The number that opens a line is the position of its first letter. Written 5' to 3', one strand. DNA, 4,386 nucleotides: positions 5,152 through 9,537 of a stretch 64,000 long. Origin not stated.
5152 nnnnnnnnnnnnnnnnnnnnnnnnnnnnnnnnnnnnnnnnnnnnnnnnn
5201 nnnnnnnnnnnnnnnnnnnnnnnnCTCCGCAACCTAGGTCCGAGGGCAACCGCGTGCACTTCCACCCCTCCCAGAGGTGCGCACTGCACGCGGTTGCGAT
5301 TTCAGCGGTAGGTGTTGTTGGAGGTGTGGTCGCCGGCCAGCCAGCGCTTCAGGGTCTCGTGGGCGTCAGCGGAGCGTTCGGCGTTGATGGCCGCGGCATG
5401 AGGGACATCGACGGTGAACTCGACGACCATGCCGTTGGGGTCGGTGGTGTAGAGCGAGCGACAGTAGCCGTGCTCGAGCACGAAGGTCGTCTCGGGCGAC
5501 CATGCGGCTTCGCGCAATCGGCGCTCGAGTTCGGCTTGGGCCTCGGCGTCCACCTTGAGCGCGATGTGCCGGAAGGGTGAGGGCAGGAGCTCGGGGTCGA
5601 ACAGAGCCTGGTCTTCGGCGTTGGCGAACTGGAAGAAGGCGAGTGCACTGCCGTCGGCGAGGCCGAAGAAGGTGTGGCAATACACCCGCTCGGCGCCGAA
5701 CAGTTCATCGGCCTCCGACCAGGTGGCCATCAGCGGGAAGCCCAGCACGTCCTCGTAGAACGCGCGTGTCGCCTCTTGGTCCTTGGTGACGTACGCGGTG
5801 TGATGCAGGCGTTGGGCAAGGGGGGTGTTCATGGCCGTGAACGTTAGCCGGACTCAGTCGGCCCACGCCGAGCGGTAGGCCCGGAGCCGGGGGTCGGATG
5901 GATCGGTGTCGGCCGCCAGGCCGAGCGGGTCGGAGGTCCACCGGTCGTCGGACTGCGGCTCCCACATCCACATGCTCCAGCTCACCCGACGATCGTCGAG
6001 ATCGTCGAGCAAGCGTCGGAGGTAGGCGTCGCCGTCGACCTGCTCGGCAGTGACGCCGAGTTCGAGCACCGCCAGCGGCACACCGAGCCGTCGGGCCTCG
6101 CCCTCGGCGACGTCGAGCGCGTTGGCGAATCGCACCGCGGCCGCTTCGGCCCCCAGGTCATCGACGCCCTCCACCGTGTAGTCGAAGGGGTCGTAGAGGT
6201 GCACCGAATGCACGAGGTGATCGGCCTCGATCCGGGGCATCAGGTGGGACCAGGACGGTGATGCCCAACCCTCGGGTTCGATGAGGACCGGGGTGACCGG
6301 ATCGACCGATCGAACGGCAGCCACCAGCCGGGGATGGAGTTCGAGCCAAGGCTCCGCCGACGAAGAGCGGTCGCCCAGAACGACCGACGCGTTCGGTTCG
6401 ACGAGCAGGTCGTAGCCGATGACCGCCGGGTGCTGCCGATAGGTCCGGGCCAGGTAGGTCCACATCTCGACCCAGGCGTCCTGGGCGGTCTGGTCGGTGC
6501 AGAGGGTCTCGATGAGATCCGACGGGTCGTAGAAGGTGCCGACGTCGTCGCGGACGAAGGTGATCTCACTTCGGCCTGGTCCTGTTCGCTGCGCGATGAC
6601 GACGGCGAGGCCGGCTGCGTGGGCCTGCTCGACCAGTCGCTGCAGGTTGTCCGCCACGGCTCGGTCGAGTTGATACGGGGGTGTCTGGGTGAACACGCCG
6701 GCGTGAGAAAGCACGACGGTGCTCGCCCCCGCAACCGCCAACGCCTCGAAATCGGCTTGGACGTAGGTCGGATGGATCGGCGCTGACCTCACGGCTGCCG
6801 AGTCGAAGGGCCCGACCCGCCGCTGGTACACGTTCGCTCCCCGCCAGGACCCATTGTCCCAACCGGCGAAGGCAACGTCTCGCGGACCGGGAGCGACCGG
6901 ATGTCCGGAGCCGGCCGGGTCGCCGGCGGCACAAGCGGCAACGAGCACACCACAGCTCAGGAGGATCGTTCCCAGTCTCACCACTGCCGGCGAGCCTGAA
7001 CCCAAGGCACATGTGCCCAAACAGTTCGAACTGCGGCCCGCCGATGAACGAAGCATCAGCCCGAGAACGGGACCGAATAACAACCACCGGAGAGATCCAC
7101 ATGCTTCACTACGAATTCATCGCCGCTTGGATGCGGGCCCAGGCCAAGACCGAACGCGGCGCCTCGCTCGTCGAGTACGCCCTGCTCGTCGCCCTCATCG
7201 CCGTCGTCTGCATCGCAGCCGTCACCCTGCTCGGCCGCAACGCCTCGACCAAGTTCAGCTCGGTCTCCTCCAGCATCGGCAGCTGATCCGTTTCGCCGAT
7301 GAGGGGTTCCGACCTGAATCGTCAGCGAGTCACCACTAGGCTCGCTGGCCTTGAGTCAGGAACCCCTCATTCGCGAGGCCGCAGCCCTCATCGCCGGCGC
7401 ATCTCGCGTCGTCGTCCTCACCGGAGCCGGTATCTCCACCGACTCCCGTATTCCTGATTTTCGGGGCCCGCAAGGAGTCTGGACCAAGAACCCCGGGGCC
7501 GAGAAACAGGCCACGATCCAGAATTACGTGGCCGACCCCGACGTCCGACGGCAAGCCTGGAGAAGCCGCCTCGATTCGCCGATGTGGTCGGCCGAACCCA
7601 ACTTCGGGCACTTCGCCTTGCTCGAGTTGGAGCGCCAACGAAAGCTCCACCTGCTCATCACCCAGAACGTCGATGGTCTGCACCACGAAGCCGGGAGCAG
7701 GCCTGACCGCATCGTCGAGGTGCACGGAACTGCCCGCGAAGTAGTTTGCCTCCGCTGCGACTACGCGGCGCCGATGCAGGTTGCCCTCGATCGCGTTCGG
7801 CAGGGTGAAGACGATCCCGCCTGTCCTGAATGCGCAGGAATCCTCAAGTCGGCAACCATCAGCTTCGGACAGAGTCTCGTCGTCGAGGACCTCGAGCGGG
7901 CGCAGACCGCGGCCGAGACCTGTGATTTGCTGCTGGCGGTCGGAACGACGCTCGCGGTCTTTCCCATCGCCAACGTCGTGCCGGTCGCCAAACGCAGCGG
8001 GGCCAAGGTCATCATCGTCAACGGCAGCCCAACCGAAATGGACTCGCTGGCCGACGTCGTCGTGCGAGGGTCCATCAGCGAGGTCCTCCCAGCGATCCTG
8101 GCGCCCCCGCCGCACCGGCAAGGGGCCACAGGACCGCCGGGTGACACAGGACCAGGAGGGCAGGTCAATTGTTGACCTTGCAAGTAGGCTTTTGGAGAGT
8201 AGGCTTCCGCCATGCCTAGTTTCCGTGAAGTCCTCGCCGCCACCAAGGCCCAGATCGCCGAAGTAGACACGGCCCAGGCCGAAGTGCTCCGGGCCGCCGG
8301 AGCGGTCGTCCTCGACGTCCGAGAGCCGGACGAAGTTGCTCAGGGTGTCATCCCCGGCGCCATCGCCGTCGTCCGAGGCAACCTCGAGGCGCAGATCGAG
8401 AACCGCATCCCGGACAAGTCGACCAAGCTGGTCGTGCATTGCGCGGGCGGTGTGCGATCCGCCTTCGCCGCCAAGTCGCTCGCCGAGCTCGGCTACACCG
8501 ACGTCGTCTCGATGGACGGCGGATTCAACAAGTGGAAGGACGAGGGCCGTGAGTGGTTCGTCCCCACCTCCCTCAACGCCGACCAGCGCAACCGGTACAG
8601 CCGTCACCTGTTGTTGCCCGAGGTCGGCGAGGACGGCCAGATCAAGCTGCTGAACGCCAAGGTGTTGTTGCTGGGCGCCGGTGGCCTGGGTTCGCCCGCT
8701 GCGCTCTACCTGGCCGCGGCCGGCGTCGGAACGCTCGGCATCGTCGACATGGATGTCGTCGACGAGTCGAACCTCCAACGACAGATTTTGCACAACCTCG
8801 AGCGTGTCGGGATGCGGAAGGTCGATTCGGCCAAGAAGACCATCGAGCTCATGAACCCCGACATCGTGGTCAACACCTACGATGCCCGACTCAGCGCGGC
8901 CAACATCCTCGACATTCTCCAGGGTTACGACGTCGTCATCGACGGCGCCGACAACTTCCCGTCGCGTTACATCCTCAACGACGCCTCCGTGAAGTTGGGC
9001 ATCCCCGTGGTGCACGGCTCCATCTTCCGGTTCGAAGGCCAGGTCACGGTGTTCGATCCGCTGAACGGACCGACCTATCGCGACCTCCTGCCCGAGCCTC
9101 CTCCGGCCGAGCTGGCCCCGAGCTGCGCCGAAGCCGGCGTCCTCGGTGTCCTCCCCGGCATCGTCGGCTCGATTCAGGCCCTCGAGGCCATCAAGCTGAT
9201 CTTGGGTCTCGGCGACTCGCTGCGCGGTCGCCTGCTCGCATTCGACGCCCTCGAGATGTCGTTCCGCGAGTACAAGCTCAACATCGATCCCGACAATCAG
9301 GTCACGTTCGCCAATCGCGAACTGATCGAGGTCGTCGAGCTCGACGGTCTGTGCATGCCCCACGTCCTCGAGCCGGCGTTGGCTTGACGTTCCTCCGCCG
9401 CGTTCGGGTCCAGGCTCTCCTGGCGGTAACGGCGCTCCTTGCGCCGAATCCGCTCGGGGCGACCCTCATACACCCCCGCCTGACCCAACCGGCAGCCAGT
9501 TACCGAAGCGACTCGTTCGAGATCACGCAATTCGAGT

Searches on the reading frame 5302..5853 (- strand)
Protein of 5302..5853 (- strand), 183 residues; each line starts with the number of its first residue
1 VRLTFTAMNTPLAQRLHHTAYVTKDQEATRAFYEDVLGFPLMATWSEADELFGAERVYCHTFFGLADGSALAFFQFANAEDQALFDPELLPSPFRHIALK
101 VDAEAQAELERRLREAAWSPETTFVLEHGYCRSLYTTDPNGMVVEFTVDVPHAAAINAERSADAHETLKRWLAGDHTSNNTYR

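Call 32: search_protein_families(library=pfam, proteins=[window:5302-5853:-], max_evalue=0.001)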
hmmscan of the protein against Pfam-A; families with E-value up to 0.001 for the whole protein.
window:5302-5853:- (183 aa): 1 family
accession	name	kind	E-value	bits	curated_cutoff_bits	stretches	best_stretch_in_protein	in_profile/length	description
PF00903.31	Glyoxalase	-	5.7e-10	40.1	20.6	1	15-146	1-121/121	Glyoxalase/Bleomycin resistance protein/Dioxygenase superfamily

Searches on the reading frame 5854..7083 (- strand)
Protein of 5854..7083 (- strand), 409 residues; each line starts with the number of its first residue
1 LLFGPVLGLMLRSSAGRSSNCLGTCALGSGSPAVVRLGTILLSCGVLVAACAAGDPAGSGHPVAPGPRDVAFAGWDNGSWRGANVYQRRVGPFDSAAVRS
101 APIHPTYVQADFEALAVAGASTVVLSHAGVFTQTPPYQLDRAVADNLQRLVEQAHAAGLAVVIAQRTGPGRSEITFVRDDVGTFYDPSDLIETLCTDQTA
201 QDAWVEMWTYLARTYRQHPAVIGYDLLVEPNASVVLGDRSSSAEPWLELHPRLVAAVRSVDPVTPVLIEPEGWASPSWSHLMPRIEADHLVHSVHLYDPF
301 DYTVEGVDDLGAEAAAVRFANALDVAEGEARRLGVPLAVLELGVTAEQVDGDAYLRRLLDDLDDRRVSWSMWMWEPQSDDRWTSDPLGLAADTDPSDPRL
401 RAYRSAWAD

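Call 15: search_protein_families(library=pfam, proteins=[window:5854-7083:-], max_evalue=0.001)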
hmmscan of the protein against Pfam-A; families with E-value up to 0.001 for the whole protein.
window:5854-7083:- (409 aa): 1 family
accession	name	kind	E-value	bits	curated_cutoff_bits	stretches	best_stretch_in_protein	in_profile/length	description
PF00150.24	Cellulase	-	1.3e-17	64.7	23.5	1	123-377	38-271/272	Cellulase (glycosyl hydrolase family 5)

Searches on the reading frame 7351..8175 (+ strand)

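Call 15: search_protein_families(library=pfam, proteins=[window:7351-8175:+], max_evalue=0.001)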
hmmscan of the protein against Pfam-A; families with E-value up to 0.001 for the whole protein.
window:7351-8175:+ (274 aa): 2 families
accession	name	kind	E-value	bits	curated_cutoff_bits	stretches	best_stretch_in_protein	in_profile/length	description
PF02146.23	SIR2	-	3e-39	135.3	24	1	25-205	1-180/180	Sir2 family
PF00205.28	TPP_enzyme_M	-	3.9e-08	33.5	30.4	1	181-248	68-136/137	Thiamine pyrophosphate enzyme, central domain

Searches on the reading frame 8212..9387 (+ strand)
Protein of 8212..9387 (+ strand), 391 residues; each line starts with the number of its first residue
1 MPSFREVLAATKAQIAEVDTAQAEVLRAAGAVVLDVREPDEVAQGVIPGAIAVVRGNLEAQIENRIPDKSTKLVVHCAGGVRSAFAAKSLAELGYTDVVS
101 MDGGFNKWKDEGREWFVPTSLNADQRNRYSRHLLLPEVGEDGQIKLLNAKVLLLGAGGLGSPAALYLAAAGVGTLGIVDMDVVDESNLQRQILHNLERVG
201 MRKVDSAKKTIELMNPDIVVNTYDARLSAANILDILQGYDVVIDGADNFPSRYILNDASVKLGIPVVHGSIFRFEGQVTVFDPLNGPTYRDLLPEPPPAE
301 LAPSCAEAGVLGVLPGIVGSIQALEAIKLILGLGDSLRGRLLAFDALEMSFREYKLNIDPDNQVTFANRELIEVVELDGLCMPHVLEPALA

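Call 15: search_protein_families(library=pfam, proteins=[window:8212-9387:+], max_evalue=0.001)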
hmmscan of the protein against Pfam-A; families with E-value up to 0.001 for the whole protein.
window:8212-9387:+ (391 aa): 2 families
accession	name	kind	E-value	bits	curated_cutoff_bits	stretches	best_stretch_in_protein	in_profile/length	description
PF00899.27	ThiF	-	4.5e-79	265.4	28.1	1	129-357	1-230/238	ThiF family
PF00581.25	Rhodanese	-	6.1e-19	68.8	22.2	1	28-110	11-101/102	Rhodanese-like domain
